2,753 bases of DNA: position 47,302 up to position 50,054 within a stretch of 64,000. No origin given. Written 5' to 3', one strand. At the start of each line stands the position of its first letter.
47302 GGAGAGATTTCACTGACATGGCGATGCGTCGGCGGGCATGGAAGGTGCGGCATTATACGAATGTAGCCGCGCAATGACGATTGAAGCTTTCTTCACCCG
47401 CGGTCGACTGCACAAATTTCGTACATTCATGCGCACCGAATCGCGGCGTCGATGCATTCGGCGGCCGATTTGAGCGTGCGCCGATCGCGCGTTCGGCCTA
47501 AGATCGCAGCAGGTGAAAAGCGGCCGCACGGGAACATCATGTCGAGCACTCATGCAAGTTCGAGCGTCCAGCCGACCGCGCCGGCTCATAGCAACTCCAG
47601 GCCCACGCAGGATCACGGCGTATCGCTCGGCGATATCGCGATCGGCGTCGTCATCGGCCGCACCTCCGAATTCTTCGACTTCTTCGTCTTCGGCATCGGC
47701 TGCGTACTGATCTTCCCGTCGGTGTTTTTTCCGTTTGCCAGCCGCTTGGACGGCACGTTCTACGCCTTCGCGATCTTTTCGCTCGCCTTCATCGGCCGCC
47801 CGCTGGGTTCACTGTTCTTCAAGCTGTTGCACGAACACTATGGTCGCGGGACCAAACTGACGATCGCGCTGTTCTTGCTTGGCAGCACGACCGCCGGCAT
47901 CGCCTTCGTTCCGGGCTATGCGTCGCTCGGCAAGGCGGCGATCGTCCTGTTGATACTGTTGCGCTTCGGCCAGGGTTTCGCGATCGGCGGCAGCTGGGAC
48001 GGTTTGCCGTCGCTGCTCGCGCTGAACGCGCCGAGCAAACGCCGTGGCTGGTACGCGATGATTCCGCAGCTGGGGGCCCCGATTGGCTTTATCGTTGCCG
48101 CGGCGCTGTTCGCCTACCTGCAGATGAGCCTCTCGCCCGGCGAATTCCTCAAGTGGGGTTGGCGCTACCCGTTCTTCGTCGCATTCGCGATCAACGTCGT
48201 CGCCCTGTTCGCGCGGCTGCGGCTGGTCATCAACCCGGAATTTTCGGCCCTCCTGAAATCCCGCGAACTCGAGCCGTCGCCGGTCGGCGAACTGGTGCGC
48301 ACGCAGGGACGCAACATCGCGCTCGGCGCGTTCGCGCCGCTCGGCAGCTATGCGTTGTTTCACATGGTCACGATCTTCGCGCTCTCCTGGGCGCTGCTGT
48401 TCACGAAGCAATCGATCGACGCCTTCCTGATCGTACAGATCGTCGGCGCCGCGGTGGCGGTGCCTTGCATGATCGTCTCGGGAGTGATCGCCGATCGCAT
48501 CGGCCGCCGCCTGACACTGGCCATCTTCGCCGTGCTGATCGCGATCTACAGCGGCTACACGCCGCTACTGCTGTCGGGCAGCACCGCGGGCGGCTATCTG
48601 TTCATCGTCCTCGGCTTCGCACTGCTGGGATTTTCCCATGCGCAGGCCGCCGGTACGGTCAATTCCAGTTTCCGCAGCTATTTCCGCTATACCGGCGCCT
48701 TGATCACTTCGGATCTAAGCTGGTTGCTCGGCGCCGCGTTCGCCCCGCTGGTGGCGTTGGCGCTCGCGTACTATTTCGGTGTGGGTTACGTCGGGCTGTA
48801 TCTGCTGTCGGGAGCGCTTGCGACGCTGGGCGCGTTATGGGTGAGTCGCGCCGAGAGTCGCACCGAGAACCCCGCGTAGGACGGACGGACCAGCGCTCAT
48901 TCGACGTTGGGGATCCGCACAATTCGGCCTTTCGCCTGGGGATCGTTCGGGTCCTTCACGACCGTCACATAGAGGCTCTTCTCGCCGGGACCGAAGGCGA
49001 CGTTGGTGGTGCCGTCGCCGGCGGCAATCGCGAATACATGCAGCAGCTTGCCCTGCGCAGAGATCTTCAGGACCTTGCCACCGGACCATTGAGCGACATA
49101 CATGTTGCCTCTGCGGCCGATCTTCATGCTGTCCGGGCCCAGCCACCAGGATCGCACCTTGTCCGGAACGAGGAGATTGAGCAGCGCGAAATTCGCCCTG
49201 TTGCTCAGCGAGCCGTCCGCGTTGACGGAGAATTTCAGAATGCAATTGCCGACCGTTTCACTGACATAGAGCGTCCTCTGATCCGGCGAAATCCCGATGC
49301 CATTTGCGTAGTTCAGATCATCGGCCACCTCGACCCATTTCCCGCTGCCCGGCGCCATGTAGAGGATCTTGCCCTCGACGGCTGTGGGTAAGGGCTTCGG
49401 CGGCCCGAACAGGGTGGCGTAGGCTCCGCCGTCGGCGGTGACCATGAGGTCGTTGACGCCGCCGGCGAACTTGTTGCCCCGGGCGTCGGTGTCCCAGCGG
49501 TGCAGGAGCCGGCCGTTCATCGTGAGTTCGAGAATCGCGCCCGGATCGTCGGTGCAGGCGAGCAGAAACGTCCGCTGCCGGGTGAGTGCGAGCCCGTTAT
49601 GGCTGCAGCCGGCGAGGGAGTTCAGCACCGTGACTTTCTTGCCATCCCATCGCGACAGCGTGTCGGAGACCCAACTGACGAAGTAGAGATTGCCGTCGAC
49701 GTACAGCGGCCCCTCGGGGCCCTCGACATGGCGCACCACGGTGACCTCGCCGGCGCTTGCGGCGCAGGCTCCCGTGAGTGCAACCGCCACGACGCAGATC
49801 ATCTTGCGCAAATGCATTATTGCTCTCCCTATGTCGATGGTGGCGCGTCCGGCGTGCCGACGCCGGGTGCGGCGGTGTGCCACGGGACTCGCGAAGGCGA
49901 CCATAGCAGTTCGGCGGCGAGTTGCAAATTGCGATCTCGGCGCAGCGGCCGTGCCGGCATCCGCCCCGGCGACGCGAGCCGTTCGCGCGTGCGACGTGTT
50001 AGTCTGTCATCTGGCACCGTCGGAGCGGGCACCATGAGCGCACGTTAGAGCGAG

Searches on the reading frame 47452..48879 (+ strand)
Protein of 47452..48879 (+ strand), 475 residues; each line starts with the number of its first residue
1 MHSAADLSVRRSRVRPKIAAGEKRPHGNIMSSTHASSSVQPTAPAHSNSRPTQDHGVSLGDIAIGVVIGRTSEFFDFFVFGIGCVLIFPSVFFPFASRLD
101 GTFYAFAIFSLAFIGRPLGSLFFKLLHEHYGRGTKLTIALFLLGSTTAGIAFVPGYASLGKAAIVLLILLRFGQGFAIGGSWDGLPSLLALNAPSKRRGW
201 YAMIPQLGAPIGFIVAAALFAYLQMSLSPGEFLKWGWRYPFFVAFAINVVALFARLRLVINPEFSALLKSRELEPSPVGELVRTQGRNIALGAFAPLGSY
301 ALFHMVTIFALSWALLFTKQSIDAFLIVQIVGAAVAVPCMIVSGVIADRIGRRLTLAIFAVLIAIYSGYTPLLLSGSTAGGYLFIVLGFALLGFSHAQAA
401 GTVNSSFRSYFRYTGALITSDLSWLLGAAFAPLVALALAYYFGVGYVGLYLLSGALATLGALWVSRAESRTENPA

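Call 54: find_encoding_contigs(protein=window:47452-48879:+, flank=10000, max_places=1)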
Protein window:47452-48879:+ (475 aa): no gene with exactly this product is on record in the collection.

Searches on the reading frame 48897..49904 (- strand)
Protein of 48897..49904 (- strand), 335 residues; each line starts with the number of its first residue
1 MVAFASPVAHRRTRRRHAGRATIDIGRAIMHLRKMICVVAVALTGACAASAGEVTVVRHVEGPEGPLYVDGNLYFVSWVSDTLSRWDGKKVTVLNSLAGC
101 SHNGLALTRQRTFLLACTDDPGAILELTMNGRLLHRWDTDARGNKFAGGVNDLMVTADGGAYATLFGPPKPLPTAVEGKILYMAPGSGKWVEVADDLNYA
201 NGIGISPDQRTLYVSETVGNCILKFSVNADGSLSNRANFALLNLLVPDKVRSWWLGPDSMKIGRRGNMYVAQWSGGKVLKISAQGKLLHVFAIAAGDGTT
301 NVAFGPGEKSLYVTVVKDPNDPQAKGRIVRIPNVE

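Call 55: find_encoding_contigs(protein=window:48897-49904:-, flank=10000, max_places=1)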
Protein window:48897-49904:- (335 aa): no gene with exactly this product is on record in the collection.
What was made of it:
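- Tried and rejected: Two exact-protein look-ups for right-hand window genes found nothing (calls 54, 55).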
